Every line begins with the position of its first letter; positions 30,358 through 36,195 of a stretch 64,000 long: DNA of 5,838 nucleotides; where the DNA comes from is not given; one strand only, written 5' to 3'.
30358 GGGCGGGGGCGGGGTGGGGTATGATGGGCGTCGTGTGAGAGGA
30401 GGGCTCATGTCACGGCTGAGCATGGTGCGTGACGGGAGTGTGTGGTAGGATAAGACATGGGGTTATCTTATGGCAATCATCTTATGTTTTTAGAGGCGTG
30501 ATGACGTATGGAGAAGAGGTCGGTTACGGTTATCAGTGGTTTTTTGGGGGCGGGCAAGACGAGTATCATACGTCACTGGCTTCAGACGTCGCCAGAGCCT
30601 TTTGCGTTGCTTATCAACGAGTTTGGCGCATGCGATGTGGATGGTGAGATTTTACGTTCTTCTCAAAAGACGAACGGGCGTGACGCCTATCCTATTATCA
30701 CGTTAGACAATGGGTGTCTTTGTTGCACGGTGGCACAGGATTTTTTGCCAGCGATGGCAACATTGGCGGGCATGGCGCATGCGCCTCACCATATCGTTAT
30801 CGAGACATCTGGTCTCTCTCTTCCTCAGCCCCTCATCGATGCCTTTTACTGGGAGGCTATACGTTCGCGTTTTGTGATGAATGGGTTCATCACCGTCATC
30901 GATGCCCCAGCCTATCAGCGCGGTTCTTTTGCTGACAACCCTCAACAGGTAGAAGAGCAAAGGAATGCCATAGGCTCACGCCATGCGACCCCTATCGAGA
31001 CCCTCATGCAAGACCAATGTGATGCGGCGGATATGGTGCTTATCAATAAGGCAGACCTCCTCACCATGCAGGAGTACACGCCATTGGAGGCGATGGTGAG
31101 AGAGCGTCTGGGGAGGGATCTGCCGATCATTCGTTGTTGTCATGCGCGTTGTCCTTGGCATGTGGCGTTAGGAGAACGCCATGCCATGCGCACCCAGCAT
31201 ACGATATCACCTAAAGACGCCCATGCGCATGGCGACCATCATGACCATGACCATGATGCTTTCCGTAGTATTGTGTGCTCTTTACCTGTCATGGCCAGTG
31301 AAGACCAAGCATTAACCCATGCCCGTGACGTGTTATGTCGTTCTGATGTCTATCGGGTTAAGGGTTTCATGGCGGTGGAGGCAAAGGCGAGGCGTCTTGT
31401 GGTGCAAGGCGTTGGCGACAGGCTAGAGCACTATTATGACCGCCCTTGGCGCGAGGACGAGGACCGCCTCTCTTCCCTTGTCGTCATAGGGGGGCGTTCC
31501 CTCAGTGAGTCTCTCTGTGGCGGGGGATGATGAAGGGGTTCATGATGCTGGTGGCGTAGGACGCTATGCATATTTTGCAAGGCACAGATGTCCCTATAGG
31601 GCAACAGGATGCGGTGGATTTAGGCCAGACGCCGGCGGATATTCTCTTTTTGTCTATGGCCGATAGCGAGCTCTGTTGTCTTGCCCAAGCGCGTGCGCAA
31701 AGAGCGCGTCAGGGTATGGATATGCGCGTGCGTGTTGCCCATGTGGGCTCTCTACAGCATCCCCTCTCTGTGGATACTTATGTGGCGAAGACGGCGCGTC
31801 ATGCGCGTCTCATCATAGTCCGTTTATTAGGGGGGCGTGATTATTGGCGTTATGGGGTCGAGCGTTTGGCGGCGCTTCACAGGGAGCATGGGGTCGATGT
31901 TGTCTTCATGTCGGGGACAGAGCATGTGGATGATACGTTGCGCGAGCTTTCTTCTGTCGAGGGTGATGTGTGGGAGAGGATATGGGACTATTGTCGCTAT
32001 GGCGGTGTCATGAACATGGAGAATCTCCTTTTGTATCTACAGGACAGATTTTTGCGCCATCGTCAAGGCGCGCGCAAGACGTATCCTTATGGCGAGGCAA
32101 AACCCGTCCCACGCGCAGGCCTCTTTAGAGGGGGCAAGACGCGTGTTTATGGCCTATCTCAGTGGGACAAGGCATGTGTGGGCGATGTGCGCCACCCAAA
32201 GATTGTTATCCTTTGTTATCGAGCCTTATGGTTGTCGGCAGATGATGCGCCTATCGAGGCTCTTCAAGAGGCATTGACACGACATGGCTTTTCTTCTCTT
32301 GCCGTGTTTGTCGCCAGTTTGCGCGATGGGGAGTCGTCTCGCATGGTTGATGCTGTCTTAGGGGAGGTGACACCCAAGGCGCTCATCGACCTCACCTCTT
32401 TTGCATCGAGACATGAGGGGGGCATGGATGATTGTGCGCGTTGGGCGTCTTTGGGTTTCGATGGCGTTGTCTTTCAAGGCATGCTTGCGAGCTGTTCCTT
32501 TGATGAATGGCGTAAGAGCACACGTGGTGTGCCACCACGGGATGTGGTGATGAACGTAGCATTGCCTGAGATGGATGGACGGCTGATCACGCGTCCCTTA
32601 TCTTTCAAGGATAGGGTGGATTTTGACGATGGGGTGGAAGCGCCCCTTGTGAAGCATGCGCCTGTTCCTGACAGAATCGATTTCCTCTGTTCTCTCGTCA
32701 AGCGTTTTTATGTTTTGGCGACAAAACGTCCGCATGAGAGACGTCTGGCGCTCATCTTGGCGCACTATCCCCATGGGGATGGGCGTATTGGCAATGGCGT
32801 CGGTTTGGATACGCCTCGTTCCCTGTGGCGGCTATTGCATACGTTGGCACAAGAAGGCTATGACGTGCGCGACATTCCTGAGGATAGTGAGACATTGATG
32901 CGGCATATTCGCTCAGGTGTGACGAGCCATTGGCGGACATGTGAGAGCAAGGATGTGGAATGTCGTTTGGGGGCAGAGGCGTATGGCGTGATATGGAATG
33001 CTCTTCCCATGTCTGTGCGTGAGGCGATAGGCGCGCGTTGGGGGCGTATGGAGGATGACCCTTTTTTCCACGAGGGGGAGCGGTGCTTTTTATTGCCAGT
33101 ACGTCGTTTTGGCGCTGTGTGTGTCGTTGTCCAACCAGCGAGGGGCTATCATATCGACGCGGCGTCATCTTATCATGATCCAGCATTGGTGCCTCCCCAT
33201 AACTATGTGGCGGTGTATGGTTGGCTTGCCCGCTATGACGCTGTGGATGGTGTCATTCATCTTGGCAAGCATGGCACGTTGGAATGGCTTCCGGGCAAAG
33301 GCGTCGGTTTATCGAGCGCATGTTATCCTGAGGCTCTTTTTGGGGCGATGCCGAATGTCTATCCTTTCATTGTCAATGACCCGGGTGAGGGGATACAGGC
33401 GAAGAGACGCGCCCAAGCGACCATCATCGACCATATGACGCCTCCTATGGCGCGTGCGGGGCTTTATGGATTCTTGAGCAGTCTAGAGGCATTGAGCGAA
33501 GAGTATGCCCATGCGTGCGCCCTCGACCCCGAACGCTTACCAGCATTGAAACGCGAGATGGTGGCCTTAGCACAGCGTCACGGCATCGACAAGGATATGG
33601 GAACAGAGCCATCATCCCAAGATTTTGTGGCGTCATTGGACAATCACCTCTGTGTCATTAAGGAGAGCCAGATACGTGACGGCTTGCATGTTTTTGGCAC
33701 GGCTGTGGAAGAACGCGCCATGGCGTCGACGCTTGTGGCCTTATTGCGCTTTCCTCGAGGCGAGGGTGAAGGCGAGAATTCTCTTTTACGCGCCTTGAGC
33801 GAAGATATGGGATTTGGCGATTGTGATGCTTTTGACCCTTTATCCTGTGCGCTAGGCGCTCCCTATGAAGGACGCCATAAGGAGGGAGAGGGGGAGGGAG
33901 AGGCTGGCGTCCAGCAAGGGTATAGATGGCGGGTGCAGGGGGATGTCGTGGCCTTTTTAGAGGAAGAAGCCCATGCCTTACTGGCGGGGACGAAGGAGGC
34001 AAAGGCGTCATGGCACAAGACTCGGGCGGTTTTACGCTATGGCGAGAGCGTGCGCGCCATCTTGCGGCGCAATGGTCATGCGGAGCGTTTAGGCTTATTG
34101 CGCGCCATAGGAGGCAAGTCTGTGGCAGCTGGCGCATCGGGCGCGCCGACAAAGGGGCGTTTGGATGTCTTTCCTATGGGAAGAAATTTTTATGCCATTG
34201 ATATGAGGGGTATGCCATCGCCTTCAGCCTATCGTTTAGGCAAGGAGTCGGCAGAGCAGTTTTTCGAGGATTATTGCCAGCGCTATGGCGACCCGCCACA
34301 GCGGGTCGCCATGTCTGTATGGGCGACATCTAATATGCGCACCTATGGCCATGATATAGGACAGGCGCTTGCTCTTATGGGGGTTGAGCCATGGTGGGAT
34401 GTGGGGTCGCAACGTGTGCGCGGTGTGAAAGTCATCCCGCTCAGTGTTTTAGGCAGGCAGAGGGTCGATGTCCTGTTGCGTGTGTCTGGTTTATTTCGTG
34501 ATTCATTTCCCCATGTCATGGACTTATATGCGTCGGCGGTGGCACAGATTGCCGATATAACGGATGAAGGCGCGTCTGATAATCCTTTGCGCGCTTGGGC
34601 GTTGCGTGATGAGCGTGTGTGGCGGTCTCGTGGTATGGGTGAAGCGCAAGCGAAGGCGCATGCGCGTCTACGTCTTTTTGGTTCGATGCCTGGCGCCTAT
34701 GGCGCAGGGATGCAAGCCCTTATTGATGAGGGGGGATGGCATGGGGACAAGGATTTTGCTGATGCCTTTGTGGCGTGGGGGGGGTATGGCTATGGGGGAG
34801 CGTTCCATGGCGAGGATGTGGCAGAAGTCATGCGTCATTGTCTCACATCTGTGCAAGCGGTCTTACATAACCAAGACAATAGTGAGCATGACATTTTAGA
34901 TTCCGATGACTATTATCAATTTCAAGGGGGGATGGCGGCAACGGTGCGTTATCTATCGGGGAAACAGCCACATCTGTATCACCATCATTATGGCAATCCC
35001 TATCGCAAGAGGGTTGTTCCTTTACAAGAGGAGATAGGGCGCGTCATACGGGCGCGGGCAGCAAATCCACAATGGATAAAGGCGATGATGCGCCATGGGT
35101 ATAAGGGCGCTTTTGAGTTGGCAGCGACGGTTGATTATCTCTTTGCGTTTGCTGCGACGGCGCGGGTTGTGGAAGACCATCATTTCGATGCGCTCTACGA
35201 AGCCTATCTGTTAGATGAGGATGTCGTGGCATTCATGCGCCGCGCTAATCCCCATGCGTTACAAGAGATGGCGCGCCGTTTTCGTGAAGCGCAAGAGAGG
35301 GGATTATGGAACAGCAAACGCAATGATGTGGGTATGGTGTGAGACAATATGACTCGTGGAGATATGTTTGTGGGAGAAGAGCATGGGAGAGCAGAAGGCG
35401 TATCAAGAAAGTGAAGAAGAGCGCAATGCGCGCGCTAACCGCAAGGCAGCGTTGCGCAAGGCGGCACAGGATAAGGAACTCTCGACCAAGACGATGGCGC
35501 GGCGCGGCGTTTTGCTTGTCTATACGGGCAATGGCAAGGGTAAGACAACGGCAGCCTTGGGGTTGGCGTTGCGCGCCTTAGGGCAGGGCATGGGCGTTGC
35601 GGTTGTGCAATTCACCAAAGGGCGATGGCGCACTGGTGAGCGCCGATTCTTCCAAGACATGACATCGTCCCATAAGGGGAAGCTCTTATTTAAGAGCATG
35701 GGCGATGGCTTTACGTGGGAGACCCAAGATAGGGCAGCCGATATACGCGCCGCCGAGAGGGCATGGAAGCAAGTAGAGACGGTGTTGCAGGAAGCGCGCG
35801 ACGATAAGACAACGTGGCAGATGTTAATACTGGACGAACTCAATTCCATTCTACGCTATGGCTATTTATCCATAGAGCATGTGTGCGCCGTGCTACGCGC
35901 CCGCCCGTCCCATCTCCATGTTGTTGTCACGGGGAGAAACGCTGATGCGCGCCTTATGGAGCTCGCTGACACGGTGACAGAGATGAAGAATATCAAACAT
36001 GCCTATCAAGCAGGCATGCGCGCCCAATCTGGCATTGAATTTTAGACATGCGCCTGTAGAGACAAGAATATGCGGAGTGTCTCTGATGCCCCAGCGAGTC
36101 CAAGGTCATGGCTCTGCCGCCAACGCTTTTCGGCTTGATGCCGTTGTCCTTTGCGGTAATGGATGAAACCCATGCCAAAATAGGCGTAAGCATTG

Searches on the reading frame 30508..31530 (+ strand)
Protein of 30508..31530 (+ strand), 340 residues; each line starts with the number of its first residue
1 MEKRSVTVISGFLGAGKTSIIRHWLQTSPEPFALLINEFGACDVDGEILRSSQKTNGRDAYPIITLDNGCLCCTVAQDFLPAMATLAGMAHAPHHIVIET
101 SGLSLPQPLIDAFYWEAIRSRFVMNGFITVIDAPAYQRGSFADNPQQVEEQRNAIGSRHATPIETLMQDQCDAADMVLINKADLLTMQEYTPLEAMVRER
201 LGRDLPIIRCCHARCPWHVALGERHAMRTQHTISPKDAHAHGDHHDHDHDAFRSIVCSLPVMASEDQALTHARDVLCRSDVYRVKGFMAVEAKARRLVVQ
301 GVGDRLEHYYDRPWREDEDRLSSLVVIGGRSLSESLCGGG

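Call 8: search_protein_families(library=pfam, proteins=[window:30508-31530:+], max_evalue=0.001)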
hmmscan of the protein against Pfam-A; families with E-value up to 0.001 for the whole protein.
window:30508-31530:+ (340 aa): 2 families
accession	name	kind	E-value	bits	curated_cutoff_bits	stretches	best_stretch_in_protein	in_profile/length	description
PF02492.25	cobW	-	3.5e-44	151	20.7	1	6-196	2-168/180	CobW/HypB/UreG, nucleotide-binding domain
PF07683.19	CobW_C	-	7e-13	48.7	22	1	279-332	28-81/94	Cobalamin synthesis protein cobW C-terminal domain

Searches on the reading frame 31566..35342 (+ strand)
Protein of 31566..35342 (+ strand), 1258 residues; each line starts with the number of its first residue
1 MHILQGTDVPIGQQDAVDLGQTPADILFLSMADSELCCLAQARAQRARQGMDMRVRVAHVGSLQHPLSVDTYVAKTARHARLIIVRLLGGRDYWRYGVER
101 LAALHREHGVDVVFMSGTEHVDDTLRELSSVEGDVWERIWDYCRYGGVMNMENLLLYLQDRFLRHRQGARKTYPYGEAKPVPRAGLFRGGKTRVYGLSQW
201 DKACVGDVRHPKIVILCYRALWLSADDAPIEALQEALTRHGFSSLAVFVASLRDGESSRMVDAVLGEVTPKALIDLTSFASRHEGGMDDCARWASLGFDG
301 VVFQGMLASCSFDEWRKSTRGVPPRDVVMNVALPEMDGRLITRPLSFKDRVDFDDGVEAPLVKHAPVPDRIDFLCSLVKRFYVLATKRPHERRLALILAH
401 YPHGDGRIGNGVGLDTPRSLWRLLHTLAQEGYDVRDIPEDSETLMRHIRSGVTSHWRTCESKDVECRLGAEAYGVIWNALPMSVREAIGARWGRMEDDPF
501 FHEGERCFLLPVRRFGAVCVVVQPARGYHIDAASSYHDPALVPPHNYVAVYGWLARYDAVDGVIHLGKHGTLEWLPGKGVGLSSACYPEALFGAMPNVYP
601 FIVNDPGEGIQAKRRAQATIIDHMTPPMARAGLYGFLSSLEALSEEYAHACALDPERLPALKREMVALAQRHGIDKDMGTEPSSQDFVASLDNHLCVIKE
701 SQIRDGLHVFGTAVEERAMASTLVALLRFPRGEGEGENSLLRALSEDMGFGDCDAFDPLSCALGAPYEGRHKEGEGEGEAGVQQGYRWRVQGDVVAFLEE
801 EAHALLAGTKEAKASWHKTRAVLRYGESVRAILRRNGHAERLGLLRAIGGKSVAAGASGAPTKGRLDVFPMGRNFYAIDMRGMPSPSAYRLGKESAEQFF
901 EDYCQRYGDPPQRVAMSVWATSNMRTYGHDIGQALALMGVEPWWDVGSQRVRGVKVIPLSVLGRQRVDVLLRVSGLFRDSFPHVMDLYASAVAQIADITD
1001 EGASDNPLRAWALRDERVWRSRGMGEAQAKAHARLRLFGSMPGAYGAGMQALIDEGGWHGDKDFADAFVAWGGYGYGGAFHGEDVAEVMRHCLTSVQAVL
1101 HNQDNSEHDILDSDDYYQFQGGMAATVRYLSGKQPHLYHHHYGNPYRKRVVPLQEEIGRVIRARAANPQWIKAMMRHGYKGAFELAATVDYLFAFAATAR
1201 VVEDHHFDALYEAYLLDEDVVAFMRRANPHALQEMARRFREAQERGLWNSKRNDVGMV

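Call 8: search_protein_families(library=pfam, proteins=[window:31566-35342:+], max_evalue=0.001)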
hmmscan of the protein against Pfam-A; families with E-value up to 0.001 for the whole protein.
window:31566-35342:+ (1258 aa): 1 family
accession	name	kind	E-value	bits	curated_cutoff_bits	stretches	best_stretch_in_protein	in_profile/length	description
PF02514.21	CobN-Mg_chel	-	0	1134.1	24.5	1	140-1253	1-1088/1090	CobN/Magnesium Chelatase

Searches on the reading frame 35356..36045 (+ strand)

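Call 8: search_protein_families(library=pfam, proteins=[window:35356-36045:+], max_evalue=0.001)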
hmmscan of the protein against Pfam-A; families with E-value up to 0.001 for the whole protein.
window:35356-36045:+ (229 aa): 1 family
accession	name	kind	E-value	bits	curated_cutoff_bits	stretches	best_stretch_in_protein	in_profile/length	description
PF02572.21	CobA_CobO_BtuR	-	5.3e-63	212.7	25.7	1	50-229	2-172/172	ATP:corrinoid adenosyltransferase BtuR/CobO/CobP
